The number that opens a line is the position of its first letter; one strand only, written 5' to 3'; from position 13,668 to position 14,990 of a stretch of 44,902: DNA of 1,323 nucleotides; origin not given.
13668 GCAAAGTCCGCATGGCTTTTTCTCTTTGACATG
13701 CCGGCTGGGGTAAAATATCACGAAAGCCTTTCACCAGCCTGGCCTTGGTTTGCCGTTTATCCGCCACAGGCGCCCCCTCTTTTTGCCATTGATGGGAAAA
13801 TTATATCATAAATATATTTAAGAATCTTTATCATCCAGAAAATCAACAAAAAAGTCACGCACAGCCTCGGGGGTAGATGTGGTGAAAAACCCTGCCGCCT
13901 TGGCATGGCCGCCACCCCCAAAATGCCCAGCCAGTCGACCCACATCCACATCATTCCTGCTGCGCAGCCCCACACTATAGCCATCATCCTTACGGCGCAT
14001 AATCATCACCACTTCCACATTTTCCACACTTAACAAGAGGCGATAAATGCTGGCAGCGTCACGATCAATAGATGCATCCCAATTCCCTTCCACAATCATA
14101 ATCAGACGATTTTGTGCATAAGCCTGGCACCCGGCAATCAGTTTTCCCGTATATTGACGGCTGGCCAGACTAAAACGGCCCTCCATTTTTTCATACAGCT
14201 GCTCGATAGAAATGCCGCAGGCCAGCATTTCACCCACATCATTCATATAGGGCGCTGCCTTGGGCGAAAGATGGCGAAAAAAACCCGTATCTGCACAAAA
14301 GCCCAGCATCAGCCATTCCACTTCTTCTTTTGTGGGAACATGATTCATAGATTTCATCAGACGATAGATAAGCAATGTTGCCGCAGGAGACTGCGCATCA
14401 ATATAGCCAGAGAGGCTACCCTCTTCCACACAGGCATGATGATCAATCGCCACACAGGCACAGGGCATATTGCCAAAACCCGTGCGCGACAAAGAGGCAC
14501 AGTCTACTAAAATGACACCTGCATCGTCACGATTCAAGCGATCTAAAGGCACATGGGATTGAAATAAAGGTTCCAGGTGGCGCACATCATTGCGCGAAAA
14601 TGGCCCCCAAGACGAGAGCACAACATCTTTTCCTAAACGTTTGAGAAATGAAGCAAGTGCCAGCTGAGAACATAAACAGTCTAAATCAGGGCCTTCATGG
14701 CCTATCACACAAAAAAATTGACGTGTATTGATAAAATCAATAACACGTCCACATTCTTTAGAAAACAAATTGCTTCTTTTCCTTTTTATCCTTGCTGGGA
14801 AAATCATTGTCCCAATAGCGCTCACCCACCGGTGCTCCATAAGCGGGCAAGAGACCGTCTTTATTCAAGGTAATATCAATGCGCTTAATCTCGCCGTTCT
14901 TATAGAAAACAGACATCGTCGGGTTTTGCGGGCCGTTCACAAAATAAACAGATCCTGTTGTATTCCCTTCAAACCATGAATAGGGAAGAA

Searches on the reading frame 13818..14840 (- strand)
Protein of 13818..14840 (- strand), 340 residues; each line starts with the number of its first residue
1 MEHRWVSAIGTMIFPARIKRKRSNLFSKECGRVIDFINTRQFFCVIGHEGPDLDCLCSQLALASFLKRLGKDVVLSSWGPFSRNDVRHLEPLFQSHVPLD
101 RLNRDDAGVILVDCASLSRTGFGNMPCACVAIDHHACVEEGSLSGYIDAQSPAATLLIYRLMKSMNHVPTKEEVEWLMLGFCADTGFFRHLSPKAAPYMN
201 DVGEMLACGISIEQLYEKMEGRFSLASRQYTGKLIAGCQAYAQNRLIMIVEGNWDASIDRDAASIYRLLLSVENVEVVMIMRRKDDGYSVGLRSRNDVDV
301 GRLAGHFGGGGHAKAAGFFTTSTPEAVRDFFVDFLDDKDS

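Call 40: search_protein_families(library=pfam, proteins=[window:13818-14840:-], max_evalue=0.001)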
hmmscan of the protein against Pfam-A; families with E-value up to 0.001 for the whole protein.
window:13818-14840:- (340 aa): 2 families
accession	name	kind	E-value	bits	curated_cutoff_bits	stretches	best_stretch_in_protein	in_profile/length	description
PF01368.27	DHH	-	3.3e-13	50.5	28.1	1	44-180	3-124/125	DHH family, N-terminal domain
PF02272.25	DHHA1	-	1.2e-10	42.2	25.9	1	249-330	8-92/102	DHHA1 domain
